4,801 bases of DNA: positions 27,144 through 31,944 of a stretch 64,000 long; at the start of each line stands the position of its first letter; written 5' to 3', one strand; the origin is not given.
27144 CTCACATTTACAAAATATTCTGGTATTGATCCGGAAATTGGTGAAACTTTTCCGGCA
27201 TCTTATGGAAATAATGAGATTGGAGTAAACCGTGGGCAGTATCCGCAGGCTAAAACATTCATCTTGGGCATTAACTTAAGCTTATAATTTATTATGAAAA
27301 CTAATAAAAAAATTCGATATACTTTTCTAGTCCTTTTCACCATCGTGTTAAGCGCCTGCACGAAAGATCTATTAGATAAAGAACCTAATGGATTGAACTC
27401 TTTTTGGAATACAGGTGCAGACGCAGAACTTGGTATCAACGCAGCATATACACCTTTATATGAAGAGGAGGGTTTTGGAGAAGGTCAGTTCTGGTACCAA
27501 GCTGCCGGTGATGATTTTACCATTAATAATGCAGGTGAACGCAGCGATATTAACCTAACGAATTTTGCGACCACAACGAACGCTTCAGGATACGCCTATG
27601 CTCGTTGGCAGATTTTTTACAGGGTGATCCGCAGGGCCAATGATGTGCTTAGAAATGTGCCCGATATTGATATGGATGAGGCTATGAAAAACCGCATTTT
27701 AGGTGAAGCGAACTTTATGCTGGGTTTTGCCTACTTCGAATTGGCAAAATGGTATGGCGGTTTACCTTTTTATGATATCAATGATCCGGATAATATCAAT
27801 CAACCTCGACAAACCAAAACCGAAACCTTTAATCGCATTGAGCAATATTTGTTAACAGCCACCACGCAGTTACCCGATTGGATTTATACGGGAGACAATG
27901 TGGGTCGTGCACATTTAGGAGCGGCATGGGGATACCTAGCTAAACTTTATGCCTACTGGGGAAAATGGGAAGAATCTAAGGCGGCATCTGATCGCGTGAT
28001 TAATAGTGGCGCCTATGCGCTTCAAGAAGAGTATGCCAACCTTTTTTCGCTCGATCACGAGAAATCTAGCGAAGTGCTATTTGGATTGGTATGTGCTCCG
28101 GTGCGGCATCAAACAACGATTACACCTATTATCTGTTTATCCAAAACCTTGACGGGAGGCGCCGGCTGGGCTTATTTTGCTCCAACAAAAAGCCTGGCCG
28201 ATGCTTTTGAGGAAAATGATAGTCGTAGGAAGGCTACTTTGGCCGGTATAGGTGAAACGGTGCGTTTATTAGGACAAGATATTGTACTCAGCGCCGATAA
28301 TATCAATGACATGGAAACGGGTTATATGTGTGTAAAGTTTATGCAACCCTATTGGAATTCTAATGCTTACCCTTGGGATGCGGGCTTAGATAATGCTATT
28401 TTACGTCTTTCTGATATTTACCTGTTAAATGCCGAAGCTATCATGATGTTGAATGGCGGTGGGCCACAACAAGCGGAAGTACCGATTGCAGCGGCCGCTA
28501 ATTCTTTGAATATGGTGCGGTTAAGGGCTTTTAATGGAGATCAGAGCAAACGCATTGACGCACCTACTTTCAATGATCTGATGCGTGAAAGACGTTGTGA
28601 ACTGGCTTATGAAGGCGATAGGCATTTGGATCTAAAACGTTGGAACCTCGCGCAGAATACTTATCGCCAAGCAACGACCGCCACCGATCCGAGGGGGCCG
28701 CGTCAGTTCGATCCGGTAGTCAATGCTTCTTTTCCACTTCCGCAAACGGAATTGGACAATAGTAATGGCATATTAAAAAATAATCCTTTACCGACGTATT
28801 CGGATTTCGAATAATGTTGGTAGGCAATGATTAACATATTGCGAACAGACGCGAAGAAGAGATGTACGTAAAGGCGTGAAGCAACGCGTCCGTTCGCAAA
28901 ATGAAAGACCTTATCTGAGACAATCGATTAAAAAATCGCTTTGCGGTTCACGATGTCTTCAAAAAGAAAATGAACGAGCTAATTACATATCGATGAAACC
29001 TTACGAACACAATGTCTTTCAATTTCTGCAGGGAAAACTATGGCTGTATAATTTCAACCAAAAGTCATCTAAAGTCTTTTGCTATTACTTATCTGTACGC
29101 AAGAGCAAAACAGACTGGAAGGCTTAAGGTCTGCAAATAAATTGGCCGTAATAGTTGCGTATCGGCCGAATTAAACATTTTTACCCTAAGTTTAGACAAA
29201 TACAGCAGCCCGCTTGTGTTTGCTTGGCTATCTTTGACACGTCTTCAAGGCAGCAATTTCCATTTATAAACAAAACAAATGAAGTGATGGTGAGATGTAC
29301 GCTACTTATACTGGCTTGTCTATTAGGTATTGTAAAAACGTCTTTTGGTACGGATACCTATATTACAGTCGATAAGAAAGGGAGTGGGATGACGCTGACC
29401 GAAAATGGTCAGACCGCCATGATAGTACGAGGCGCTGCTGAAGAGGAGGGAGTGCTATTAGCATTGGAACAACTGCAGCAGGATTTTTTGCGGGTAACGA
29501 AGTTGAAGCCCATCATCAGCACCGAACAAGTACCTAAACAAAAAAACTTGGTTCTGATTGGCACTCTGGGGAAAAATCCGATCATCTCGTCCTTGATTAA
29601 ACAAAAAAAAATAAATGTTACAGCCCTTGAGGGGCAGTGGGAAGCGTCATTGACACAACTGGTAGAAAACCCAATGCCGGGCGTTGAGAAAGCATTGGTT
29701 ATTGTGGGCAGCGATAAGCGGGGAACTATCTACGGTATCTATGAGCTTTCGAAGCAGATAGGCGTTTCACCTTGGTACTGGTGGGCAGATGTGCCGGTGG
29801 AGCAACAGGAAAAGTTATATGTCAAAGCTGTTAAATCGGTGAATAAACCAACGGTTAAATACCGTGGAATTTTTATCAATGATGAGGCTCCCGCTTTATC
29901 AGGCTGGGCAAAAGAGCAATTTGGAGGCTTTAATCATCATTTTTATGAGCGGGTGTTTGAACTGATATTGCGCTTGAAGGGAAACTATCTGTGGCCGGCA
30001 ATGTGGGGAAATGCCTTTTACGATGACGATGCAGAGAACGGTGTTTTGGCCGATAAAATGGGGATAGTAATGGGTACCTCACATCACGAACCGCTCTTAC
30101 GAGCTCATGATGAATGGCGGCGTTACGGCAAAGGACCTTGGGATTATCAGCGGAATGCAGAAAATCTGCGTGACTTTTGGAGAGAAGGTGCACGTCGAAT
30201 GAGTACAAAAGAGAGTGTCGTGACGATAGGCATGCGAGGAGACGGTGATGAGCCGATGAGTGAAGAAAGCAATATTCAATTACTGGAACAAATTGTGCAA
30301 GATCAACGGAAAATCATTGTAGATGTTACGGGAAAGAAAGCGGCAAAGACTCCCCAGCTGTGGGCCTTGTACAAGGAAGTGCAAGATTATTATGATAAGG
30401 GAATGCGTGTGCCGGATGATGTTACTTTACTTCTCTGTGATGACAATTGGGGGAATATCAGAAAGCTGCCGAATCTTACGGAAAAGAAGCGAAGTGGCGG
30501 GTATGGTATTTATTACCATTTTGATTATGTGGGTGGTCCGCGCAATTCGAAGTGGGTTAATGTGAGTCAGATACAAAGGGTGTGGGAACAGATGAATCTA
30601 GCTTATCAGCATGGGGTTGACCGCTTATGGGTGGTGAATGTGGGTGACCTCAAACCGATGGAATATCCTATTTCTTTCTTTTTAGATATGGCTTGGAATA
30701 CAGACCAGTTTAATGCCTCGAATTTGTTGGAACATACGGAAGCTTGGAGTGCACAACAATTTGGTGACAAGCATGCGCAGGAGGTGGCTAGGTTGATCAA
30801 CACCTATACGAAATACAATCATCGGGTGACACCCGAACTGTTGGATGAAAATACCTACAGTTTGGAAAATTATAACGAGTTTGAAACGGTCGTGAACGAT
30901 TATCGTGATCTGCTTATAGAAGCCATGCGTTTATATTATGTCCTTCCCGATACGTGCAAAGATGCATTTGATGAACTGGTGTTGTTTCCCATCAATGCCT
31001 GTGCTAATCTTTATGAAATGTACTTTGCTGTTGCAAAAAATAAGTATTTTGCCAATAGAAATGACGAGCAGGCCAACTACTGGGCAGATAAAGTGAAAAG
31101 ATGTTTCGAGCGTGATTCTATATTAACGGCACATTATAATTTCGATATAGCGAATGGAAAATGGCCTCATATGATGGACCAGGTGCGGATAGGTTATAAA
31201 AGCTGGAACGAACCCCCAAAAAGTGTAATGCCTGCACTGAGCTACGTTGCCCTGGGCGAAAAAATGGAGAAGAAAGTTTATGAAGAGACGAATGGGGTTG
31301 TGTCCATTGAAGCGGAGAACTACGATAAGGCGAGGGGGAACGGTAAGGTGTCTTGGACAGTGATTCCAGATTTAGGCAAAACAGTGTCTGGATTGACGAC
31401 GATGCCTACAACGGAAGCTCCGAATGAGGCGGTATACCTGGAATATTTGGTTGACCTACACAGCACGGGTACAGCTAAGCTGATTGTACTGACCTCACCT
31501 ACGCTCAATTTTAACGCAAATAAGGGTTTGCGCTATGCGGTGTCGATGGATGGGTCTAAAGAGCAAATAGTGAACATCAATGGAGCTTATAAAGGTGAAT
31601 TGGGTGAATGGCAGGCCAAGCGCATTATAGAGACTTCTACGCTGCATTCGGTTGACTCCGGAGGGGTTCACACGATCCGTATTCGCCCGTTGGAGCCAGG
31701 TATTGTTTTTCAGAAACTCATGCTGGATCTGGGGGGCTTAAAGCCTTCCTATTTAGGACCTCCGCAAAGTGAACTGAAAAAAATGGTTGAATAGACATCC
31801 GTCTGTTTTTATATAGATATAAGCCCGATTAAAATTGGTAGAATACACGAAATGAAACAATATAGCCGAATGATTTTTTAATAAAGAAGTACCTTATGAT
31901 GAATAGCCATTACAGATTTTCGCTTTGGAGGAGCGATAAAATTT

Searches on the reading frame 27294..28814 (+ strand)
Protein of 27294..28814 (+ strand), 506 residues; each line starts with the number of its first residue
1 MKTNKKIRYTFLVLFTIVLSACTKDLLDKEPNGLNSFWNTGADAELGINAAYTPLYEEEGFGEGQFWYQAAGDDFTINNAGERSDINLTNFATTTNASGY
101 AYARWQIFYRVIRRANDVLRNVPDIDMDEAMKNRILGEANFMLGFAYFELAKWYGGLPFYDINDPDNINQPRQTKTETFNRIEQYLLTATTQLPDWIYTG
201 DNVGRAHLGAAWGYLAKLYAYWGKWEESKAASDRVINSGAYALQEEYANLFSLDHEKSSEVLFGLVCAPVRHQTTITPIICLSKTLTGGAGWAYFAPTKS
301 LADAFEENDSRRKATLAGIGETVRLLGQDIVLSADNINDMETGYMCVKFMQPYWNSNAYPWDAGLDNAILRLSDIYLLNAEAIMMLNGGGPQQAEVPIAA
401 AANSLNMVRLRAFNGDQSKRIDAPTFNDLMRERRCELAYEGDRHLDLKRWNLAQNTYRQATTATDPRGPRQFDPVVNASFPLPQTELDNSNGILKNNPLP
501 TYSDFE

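Call 28: search_protein_families(library=pfam, proteins=[window:27294-28814:+], max_evalue=0.001)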
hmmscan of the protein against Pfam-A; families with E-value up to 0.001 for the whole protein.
window:27294-28814:+ (506 aa): 2 families
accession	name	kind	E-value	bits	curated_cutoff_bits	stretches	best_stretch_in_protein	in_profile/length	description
PF07980.17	SusD_RagB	-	5.8e-27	95.5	23.1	1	288-498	36-295/297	SusD family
PF14322.12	SusD-like_3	-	2e-20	74.3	27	1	27-219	3-190/191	Starch-binding associating with outer membrane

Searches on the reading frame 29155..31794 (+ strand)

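Call 28: search_protein_families(library=pfam, proteins=[window:29155-31794:+], max_evalue=0.001)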
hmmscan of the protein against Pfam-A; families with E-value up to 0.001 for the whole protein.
window:29155-31794:+ (879 aa): 2 families
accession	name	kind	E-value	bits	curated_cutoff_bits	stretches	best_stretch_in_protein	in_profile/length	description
PF15979.11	Glyco_hydro_115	-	9.1e-157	522.2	27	1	231-562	3-335/335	Glycosyl hydrolase family 115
PF17829.7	GH115_C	-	7.3e-46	156.6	24.1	1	709-870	2-171/172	Glycosyl hydrolase family 115 C-terminal domain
